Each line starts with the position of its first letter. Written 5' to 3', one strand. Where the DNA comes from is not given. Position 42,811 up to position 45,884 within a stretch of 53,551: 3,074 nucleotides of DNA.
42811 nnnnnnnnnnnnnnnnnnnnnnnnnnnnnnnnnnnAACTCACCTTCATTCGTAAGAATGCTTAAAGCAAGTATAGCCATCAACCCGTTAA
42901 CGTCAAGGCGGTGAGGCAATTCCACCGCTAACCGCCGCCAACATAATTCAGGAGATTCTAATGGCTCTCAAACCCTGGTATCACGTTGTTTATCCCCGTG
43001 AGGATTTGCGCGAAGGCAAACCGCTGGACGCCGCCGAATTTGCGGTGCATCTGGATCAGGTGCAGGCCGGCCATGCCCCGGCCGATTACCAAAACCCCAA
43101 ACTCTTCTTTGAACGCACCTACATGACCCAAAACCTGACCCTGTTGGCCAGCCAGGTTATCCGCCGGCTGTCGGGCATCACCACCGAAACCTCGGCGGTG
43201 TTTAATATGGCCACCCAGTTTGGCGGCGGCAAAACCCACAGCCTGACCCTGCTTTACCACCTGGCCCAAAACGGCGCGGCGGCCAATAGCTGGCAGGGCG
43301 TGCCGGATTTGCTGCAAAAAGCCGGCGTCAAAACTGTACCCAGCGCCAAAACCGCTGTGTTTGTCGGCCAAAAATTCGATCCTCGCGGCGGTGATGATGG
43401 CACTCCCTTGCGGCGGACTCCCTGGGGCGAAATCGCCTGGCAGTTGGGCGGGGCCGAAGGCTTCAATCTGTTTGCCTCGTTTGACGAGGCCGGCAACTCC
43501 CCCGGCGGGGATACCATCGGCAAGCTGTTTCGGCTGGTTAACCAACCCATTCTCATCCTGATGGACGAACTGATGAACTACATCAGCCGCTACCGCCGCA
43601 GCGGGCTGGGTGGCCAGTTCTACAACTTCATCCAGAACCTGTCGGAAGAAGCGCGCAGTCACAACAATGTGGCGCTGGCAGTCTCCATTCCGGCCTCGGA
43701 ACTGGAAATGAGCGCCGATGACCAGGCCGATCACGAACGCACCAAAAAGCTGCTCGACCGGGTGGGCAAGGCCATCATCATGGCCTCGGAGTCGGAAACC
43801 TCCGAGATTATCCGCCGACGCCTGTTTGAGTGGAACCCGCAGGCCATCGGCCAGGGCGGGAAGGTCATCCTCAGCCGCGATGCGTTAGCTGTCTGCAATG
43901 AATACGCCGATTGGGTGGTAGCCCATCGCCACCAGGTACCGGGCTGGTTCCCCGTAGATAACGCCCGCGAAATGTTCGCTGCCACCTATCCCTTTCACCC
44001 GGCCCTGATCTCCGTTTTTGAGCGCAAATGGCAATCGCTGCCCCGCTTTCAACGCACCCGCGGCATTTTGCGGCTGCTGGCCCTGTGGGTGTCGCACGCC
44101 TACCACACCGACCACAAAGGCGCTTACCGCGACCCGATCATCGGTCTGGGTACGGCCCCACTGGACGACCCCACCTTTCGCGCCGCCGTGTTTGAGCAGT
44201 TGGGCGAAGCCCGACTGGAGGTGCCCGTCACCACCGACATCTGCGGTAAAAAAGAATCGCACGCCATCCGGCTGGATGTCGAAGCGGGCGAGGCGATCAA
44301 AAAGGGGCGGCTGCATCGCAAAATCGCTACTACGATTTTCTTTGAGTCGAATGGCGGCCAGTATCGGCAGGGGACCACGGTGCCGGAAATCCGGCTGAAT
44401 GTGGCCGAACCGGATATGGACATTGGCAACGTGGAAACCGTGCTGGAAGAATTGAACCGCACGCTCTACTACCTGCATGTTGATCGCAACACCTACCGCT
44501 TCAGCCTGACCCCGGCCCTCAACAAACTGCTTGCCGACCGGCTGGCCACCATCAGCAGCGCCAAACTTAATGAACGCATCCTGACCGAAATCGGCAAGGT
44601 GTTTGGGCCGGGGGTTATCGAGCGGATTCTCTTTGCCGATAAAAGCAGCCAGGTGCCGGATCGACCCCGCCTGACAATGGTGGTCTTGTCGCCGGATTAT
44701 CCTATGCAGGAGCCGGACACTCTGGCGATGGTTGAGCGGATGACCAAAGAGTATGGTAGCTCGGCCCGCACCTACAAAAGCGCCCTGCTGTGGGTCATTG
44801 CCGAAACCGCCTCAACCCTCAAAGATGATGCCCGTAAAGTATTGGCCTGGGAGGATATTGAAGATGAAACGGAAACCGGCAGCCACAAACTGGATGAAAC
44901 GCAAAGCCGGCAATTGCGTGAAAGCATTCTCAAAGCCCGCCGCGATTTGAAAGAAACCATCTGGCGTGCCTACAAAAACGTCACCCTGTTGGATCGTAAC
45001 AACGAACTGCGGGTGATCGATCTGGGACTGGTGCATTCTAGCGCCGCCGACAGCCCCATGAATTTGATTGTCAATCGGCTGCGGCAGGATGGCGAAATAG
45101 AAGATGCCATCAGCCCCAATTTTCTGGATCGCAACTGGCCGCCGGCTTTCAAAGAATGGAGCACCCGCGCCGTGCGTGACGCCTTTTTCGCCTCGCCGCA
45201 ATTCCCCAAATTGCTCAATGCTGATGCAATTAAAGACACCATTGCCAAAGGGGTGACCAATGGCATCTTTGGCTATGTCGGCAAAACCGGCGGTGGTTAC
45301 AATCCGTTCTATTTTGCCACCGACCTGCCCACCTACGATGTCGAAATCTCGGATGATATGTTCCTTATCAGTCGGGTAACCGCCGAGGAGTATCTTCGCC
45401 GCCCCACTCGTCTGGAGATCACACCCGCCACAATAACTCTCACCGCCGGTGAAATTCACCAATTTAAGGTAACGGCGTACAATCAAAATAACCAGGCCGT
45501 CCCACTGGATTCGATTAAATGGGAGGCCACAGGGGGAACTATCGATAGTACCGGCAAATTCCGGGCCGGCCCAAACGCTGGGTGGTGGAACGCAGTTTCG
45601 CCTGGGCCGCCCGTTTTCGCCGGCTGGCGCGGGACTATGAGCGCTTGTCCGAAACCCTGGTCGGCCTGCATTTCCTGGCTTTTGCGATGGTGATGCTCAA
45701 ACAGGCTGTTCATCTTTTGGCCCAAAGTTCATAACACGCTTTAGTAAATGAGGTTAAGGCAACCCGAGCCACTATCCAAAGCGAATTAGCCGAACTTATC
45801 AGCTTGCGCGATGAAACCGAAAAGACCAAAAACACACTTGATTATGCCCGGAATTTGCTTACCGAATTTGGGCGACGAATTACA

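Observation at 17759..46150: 53-bp direct repeats plus a displaced MFS 5' end bracket a roughly 28.3-kb island carrying the polysaccharide operon and the defence/mobile debris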

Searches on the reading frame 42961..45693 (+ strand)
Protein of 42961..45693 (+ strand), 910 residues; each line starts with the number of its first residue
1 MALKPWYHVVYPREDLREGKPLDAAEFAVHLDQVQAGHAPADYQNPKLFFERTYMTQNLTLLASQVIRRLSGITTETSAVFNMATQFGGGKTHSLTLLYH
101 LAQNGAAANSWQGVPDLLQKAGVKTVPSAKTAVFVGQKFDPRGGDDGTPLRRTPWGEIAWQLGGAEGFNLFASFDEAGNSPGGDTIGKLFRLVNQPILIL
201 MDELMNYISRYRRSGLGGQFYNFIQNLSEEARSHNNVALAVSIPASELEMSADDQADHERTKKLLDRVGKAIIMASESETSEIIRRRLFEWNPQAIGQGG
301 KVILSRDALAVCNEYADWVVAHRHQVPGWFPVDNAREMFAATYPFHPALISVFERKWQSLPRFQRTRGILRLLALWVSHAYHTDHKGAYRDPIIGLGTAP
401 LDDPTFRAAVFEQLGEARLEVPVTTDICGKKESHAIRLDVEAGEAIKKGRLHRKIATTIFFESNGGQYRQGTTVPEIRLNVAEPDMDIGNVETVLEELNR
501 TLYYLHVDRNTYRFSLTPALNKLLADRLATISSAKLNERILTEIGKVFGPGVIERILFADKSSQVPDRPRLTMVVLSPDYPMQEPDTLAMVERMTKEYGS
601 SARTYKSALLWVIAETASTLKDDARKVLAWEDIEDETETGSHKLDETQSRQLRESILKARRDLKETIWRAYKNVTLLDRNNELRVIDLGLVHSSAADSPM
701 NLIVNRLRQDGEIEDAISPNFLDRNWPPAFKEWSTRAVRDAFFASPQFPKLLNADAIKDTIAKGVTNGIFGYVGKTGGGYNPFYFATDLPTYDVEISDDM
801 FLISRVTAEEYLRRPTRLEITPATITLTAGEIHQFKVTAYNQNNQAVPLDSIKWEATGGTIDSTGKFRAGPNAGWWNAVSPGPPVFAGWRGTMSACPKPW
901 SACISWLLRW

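Call 9: search_protein_families(library=pfam, proteins=[window:42961-45693:+])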
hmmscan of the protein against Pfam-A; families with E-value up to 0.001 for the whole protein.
window:42961-45693:+ (910 aa): 1 family
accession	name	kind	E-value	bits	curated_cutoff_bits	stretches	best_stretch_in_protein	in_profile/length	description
PF04465.17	DUF499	-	1.5e-19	69.9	23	1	152-374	51-264/1024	Protein of unknown function (DUF499)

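Call 76: search_protein_families(library=padloc, proteins=[window:42961-45693:+], max_evalue=0.001)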
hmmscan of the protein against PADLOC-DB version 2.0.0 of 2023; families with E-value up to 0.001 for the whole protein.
window:42961-45693:+ (910 aa): 3 families
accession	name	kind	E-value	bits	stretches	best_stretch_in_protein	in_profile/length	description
PDLC00662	HmaC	-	1.1e-124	415.7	1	1-816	1-818/941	AAA+ ATPase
PDLC02192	DUF499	-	1.7e-28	97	1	44-678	33-629/1022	-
PDLC02488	BrxC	-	0.00041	16.4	0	335-373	403-438/1240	BrxC-PglY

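Call 79: find_homologous_proteins(query=window:42961-45560:+, max_evalue=1e-50)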
Query window:42961-45560:+ (866 aa): 4186 proteins with E <= 1e-50 among 8000 candidates; the best 120 are listed.
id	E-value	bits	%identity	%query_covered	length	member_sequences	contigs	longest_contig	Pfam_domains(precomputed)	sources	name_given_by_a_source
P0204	0.0e+0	1986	100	100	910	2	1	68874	PF04465.18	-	-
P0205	0.0e+0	1603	79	100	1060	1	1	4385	PF02368.25,PF04465.18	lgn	-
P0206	0.0e+0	1577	81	96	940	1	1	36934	PF04465.18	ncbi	-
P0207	0.0e+0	1577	79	100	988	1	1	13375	PF04465.18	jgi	jgi:hypothetical protein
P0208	0.0e+0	1571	78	100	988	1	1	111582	PF04465.18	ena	-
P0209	0.0e+0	1539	76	100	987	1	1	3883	PF02368.25,PF04465.18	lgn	-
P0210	0.0e+0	1538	81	94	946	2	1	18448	PF04465.18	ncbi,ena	-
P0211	0.0e+0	1507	84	89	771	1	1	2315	PF04465.18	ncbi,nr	ncbi:MAG: DUF499 domain-containing protein, partial [Anaerolineae bacterium]|nr:DUF499 domain-contai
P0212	0.0e+0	1449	76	94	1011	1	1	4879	PF02368.25,PF04465.18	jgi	jgi:hypothetical protein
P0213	0.0e+0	1438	72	100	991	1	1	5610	PF04465.18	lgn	-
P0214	0.0e+0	1396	68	100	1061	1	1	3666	PF02368.25,PF04465.18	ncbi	ncbi:MAG: DUF499 domain-containing protein [Anaerolineae bacterium]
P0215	0.0e+0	1396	74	94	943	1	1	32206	PF04465.18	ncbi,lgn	-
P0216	0.0e+0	1389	74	93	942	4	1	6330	PF04465.18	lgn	-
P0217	0.0e+0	1385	74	93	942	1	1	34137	PF04465.18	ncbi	-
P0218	0.0e+0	1379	68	99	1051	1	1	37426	PF02368.25,PF04465.18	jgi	jgi:hypothetical protein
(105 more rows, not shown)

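Call 80: find_encoding_contigs(protein=P0206, flank=10000, max_places=3)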
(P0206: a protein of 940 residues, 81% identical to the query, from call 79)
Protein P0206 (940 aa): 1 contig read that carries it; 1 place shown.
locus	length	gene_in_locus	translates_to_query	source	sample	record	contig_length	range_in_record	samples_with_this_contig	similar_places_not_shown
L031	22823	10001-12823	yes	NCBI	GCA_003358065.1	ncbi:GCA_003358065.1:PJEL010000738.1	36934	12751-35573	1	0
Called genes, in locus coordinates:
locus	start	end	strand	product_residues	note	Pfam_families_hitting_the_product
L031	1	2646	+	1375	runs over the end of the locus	PF00176:SNF2-rel_dom, PF04851:ResIII, PF00271:Helicase_C, PF13020:NOV_C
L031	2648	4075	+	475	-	PF02463:SMC_N, PF13175:AAA_15 (weak), PF13476:AAA_23, PF13304:AAA_21, PF13175:AAA_15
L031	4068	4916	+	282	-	-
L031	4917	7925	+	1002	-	PF06634:DUF1156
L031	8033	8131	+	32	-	-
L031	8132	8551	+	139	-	PF01797:Y1_Tnp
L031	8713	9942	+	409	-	-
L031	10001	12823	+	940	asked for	PF04465:DUF499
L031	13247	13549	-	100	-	-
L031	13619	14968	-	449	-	PF07690:MFS_1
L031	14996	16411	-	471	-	PF00083:Sugar_tr, PF05977:MFS_3 (weak), PF07690:MFS_1, PF13347:MFS_2 (weak), PF07690:MFS_1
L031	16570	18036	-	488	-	PF00291:PALP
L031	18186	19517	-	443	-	PF07228:SpoIIE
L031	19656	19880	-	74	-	PF14407:Frankia_peptide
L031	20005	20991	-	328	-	-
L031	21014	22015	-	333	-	-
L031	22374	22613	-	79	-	PF14407:Frankia_peptide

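Call 81: find_encoding_contigs(protein=P0208, flank=10000, max_places=3)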
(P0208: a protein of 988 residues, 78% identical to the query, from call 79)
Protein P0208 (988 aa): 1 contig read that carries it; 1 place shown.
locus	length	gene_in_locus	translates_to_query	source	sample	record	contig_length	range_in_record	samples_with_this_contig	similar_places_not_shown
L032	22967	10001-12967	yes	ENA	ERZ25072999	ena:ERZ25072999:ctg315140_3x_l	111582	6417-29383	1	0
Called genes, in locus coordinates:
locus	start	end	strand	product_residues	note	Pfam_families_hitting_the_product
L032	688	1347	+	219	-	-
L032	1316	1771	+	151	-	-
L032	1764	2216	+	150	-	-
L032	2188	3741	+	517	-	PF00271:Helicase_C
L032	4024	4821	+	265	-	PF20469:OLD-like_TOPRIM (weak)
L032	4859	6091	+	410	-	PF06634:DUF1156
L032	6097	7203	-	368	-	PF01609:DDE_Tnp_1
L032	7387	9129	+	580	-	-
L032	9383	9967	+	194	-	-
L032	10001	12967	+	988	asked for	PF04465:DUF499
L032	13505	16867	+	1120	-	-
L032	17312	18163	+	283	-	PF13191:AAA_16 (faint), PF22734:NNH2 (weak)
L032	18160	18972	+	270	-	-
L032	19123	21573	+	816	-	PF13428:TPR_14 (faint), PF07719:TPR_2 (faint), PF13181:TPR_8 (faint), PF13374:TPR_10 (faint), PF14559:TPR_19 (faint), PF28559:TPR_SusR (faint), PF01535:PPR (faint), PF13424:TPR_12 (weak), +1 more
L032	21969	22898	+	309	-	PF13102:Phage_int_SAM_5 (weak), PF02899:Phage_int_SAM_1, PF13495:Phage_int_SAM_4, PF00589:Phage_integrase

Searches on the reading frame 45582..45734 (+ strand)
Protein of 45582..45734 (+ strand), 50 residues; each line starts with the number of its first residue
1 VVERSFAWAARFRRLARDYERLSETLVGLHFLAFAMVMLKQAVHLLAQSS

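Call 23: search_protein_families(library=pfam, proteins=[window:45582-45734:+], max_evalue=10)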
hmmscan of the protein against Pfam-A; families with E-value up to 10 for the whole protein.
window:45582-45734:+ (50 aa): 2 families
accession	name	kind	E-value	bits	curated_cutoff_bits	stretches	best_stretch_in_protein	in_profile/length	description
PF13586.12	DDE_Tnp_1_2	-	2.4e-08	34.7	29.2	1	2-40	48-86/86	Transposase DDE domain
PF01609.27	DDE_Tnp_1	-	0.024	14.8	23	1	2-37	163-199/200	Transposase DDE domain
